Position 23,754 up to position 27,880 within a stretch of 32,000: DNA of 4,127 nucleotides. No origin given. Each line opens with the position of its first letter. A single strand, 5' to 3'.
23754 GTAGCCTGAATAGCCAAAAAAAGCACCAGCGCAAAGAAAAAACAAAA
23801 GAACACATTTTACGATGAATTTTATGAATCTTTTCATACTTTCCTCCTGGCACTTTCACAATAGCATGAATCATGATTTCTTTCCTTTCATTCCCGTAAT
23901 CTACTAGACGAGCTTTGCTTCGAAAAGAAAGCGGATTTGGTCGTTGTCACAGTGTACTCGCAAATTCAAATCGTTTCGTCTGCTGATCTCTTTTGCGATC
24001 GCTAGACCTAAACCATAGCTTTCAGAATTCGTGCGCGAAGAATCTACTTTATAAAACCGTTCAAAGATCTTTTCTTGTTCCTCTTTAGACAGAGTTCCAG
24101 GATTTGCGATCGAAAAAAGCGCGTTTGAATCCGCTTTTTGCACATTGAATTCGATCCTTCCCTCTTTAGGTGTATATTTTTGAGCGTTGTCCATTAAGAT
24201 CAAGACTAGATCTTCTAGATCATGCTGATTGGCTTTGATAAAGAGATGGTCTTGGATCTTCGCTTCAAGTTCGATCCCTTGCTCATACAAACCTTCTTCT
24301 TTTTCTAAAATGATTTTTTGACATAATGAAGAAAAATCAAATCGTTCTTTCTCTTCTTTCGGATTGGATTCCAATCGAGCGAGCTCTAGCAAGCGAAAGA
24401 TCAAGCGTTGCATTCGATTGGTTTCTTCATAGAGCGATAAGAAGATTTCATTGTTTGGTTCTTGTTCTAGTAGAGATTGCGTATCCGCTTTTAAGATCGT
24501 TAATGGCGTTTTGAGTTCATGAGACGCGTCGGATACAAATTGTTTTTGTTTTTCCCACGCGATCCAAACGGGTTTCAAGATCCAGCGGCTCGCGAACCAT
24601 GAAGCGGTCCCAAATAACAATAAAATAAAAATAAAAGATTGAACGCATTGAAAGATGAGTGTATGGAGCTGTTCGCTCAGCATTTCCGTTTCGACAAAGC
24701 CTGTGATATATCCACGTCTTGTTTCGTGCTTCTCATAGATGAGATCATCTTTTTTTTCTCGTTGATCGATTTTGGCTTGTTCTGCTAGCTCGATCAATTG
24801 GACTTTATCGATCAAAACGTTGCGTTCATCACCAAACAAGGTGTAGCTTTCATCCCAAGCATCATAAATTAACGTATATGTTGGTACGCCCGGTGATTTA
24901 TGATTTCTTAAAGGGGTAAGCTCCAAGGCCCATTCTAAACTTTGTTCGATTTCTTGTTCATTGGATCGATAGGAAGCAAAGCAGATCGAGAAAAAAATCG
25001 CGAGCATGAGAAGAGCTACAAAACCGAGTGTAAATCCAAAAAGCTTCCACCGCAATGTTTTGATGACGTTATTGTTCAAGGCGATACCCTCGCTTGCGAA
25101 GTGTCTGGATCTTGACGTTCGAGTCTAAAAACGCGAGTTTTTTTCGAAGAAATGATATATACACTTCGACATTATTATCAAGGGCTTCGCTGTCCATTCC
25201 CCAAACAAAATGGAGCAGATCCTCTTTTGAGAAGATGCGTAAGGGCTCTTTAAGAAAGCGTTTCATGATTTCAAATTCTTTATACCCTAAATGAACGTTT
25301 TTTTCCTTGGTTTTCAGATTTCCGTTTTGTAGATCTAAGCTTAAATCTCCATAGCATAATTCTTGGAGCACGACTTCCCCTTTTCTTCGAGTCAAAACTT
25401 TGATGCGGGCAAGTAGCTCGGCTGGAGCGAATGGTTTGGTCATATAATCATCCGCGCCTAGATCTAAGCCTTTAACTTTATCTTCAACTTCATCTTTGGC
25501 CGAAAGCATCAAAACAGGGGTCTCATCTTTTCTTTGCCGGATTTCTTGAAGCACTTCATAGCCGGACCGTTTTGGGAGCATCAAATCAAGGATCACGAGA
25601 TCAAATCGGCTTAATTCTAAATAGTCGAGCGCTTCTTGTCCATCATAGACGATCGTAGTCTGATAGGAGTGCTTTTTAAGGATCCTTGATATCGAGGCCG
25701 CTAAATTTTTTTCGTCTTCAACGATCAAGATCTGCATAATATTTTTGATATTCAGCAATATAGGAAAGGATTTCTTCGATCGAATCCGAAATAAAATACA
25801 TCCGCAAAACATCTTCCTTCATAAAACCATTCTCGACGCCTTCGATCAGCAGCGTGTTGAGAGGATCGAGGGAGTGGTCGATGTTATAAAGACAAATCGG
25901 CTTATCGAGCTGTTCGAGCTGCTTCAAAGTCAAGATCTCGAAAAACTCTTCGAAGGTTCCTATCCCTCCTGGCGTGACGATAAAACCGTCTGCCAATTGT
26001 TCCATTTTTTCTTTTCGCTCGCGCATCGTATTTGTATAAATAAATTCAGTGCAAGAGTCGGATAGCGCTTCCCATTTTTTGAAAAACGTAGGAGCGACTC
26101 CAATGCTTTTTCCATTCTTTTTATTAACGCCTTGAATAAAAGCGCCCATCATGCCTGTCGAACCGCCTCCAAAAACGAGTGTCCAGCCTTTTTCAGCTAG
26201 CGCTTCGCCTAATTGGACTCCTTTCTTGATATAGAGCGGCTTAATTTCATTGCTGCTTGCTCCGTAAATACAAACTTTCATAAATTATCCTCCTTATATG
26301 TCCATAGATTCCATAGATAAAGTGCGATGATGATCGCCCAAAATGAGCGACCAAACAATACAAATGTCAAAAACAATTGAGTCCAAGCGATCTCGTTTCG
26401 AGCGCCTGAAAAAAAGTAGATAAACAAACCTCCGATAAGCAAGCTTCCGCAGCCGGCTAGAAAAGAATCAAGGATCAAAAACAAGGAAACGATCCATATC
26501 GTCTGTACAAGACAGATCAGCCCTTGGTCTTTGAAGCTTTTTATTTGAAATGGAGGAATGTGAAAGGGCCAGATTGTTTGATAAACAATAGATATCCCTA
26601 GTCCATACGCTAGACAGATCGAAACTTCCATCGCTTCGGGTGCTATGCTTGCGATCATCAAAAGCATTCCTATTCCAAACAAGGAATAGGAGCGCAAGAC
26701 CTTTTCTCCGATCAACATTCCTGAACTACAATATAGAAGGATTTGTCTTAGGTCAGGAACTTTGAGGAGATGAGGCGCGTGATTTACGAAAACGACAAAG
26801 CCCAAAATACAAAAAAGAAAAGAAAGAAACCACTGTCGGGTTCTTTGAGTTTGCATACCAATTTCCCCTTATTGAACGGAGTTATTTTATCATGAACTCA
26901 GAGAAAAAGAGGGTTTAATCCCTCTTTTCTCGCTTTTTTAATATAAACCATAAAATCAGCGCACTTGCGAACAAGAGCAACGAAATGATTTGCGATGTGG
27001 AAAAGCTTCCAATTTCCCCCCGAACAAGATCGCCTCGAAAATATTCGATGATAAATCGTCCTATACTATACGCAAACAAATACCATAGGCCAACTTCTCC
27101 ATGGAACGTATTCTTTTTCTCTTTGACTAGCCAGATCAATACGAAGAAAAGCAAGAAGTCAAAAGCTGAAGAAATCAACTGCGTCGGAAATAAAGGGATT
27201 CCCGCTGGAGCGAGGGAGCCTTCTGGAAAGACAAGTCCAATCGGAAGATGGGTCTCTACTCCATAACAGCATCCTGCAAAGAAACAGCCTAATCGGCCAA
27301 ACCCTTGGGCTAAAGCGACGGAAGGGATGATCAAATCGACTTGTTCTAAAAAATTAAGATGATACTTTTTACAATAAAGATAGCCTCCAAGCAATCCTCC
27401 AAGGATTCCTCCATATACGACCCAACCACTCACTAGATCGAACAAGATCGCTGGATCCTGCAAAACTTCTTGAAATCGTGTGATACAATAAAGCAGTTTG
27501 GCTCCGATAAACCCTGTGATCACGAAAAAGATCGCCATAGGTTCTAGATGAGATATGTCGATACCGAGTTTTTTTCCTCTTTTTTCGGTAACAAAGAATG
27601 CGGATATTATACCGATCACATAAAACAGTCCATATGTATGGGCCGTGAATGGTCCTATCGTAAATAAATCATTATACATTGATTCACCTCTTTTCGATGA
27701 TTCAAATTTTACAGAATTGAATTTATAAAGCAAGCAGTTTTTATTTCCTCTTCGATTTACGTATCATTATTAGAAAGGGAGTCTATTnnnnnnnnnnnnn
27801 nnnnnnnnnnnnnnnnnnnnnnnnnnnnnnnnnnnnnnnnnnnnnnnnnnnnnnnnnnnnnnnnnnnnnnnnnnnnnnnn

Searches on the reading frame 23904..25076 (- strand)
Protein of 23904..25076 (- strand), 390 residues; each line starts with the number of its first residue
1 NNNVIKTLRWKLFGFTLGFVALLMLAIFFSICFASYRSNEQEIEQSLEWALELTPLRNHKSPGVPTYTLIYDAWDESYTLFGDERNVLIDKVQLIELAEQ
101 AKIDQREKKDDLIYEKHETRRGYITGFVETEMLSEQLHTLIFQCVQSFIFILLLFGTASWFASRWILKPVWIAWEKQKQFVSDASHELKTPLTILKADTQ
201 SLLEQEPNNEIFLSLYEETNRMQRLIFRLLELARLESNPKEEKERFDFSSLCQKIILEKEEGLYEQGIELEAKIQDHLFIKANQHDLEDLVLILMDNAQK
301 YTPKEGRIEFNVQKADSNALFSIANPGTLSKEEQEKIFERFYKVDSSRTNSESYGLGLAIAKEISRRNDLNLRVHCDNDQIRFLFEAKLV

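Call 100: search_protein_families(library=pfam, proteins=[window:23904-25076:-], max_evalue=0.00001)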
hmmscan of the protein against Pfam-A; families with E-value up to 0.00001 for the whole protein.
window:23904-25076:- (390 aa): 2 families
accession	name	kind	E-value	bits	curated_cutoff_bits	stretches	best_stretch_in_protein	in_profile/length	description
PF00512.31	HisKA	-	3e-13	50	26.9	1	177-237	2-65/66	His Kinase A (phospho-acceptor) domain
PF02518.31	HATPase_c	-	3.2e-13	50.5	26.4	1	284-374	3-93/111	Histidine kinase-, DNA gyrase B-, and HSP90-like ATPase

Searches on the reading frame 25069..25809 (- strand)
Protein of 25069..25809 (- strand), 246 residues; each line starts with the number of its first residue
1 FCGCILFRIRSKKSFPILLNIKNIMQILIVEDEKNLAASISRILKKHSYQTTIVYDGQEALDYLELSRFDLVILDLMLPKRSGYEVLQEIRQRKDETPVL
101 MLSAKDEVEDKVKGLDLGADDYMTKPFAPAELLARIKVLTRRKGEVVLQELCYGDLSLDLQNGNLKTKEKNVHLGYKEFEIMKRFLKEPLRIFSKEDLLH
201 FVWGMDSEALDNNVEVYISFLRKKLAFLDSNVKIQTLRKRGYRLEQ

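Call 100: search_protein_families(library=pfam, proteins=[window:25069-25809:-], max_evalue=0.00001)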
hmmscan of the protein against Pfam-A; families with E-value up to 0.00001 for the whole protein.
window:25069-25809:- (246 aa): 2 families
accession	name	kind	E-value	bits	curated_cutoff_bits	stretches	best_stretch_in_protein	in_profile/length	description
PF00072.30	Response_reg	-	1.5e-32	112.5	30.2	1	27-137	1-111/111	Response regulator receiver domain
PF00486.34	Trans_reg_C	-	2e-18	66.7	26.2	1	170-244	2-77/77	Transcriptional regulatory protein, C terminal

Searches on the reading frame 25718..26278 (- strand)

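Call 100: search_protein_families(library=pfam, proteins=[window:25718-26278:-], max_evalue=0.00001)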
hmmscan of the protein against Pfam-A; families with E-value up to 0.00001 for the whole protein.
window:25718-26278:- (186 aa): 2 families
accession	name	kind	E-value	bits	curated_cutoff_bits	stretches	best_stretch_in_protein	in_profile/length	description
PF03641.19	Lysine_decarbox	-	5.5e-34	117.6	27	1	44-173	1-130/131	Possible lysine decarboxylase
PF18306.6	LDcluster4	-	7.8e-16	58.5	26.3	1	2-116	4-114/151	SLOG cluster4 family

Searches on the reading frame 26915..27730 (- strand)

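Call 100: search_protein_families(library=pfam, proteins=[window:26915-27730:-], max_evalue=0.00001)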
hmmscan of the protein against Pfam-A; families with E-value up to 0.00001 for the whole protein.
window:26915-27730:- (271 aa): 1 family
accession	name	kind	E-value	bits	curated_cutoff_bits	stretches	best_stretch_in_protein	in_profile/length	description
PF01790.23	LGT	-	3.2e-59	200.6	24.9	1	22-262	3-239/240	Prolipoprotein diacylglyceryl transferase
